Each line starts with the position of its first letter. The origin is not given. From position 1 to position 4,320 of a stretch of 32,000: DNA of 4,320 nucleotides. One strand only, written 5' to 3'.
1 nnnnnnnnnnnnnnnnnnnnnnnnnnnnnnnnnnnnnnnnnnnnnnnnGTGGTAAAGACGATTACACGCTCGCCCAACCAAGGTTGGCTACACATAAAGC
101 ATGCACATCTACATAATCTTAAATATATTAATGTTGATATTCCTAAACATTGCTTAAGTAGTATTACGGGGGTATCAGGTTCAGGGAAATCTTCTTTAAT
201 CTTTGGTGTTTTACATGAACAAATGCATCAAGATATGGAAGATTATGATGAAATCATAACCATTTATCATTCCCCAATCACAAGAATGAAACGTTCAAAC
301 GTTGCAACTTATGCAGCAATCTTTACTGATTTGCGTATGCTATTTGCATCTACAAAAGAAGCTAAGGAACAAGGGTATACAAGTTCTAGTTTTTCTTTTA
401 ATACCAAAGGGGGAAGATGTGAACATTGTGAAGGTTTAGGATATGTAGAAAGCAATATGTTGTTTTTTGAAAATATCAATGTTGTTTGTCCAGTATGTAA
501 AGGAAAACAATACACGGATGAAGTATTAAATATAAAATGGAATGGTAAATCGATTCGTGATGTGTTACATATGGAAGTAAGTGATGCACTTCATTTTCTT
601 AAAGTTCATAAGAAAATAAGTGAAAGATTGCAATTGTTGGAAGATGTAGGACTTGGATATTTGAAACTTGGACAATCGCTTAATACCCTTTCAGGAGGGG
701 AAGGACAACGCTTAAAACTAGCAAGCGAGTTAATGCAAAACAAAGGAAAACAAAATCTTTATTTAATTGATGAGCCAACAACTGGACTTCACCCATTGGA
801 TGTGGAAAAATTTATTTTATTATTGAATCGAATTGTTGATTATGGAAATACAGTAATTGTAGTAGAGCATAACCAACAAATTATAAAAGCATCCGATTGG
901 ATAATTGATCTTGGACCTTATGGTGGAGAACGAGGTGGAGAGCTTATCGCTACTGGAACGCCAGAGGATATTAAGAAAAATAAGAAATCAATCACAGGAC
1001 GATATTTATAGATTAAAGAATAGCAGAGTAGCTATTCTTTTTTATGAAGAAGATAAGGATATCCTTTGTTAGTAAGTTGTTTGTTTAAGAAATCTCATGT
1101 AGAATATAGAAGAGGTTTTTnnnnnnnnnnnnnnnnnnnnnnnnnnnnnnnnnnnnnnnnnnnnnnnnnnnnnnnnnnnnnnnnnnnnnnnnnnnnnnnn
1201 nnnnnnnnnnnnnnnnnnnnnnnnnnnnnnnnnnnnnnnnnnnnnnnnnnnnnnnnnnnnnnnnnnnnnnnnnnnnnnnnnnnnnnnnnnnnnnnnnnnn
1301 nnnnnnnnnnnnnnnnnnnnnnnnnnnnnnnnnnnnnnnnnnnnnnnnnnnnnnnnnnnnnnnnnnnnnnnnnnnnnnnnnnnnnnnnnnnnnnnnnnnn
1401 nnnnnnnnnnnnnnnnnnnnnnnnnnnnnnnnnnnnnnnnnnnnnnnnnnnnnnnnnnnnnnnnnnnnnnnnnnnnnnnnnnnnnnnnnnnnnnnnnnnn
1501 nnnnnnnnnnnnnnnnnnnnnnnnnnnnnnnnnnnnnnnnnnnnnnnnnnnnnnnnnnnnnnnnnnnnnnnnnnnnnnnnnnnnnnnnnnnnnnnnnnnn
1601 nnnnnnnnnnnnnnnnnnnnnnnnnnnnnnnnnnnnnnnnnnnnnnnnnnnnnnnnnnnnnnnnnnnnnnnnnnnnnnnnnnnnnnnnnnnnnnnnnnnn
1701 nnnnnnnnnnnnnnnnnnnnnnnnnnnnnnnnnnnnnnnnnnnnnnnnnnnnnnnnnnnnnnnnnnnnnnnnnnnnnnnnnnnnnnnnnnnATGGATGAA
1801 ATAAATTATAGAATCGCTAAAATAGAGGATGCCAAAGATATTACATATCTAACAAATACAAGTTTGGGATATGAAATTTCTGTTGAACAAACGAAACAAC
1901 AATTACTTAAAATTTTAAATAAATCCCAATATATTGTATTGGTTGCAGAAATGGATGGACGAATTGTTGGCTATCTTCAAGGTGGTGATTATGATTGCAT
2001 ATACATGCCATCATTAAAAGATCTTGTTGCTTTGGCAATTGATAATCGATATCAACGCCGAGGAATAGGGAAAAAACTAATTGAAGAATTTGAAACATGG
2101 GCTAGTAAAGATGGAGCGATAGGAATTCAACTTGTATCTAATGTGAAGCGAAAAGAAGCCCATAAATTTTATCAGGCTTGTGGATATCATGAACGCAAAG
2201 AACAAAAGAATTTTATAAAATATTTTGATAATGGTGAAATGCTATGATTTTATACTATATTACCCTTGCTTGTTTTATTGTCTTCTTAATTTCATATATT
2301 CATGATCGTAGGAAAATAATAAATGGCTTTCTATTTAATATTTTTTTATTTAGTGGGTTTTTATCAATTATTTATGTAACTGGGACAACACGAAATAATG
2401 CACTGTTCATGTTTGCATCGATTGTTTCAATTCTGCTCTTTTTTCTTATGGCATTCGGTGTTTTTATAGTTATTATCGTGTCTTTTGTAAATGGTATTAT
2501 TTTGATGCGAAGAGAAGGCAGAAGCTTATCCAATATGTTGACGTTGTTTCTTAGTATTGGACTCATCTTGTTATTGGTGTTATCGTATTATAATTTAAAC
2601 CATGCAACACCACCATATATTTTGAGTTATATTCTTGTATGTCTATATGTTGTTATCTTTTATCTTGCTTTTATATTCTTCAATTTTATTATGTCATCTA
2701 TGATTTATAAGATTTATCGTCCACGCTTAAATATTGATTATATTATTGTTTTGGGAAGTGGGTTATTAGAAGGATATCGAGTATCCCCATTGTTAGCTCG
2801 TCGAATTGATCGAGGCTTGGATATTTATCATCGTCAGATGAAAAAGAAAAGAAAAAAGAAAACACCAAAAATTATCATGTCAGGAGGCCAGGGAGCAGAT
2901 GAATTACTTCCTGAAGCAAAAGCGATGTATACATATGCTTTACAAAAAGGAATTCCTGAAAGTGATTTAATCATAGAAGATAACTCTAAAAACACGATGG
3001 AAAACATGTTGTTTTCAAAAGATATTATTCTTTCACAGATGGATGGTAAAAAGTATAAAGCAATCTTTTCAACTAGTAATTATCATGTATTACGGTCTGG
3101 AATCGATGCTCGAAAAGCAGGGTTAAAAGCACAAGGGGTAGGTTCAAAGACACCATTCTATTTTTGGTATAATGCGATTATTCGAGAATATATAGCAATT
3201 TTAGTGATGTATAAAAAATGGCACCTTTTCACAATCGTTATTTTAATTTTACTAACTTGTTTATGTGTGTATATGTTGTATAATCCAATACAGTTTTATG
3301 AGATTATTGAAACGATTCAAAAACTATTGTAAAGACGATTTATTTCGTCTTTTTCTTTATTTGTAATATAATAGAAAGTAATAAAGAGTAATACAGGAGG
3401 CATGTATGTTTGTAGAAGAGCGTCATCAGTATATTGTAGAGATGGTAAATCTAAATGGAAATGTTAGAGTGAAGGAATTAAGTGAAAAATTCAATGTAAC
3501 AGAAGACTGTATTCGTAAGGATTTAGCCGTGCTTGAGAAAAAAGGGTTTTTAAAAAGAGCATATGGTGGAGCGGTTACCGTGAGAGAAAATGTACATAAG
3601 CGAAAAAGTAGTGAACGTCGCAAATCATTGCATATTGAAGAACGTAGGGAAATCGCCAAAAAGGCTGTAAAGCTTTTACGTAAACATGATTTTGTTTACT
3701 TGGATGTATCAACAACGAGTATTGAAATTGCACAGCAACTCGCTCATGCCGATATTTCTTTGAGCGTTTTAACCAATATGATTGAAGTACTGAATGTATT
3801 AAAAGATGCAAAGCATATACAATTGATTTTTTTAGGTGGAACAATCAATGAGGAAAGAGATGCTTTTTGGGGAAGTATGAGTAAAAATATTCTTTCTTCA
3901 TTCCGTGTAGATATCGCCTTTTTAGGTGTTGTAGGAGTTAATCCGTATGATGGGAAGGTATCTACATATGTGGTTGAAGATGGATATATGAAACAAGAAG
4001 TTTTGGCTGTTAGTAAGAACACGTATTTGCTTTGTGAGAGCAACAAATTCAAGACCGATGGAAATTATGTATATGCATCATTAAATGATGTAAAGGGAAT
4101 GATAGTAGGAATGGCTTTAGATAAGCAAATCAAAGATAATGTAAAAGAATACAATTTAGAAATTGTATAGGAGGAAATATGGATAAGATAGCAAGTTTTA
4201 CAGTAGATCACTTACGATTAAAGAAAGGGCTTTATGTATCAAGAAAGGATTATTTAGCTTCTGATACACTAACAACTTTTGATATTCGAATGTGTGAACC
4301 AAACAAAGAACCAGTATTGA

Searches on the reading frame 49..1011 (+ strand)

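Call 6: search_protein_families(library=pfam, proteins=[window:49-1011:+], max_evalue=0.01)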
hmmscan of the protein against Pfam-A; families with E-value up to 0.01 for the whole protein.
window:49-1011:+ (320 aa): 6 families
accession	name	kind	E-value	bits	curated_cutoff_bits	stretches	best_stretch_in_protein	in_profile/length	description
PF00005.33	ABC_tran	-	1.3e-10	42.5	25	1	24-245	1-137/137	ABC transporter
PF02463.25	SMC_N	-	4.8e-05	23.3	40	1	29-286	18-209/220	RecF/RecN/SMC N terminal domain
PF13304.12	AAA_21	-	0.0022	18.6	27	1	220-275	244-299/304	AAA domain, putative AbiEii toxin, Type IV TA system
PF00684.25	DnaJ_CXXCXGXG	-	0.0026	18.4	32.7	1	120-154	14-51/65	DnaJ central domain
PF13175.12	AAA_15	-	0.0029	17.7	32.1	1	228-279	322-374/374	AAA ATPase domain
PF20703.3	nSTAND1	-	0.0045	17.1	27.1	1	36-82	35-86/379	Novel STAND NTPase 1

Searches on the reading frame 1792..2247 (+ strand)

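Call 6: search_protein_families(library=pfam, proteins=[window:1792-2247:+], max_evalue=0.01)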
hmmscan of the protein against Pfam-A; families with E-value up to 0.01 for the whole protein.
window:1792-2247:+ (151 aa): 7 families
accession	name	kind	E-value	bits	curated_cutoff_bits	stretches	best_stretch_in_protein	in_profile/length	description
PF13508.13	Acetyltransf_7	-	1e-15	58.3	27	1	47-134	3-84/84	Acetyltransferase (GNAT) domain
PF00583.31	Acetyltransf_1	-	5.9e-14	52.8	20.7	1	41-132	27-116/116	Acetyltransferase (GNAT) family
PF13673.13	Acetyltransf_10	-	9.3e-13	48.7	23.6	1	35-139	19-114/128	Acetyltransferase (GNAT) domain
PF13420.13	Acetyltransf_4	-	2.5e-06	28.1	24.3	1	7-146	2-148/155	Acetyltransferase (GNAT) domain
PF12568.14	PanZ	-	0.0023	17.8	22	1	78-137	64-125/128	Acetyltransferase (GNAT) domain, PanZ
PF08445.16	FR47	-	0.0032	17.9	22.1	1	77-137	23-82/86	FR47-like protein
PF13527.13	Acetyltransf_9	-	0.0038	17.7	25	0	6-108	2-105/127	Acetyltransferase (GNAT) domain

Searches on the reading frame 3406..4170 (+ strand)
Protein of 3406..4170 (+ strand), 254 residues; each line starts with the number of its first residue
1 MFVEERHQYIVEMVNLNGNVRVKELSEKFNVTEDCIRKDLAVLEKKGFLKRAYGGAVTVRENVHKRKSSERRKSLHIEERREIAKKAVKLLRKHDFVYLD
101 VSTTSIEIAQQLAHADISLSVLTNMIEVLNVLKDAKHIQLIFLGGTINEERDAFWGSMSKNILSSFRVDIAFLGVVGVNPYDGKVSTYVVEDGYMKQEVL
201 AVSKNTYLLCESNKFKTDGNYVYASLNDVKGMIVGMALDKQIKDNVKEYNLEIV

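Call 6: search_protein_families(library=pfam, proteins=[window:3406-4170:+], max_evalue=0.01)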
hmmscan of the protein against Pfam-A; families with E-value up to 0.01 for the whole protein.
window:3406-4170:+ (254 aa): 6 families
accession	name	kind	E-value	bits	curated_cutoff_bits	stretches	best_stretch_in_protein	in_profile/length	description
PF00455.28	DeoRC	-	2.7e-39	135.1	31.8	1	76-234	2-158/160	DeoR C terminal sensor domain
PF08220.18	HTH_DeoR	-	3.3e-16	59.2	21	1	6-59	1-54/57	DeoR-like helix-turn-helix domain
PF08279.18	HTH_11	-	5.4e-07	29.8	25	1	6-48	1-44/55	HTH domain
PF19187.6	HTH_PafC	-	0.00041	20.6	32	1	10-60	9-59/115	PafC helix-turn-helix domain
PF21715.3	CggR_N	-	0.0027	17.8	30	0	5-55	4-53/71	CggR N-terminal DNA binding domain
PF14394.12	DUF4423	-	0.0032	17.7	30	1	6-98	22-119/165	Domain of unknown function (DUF4423)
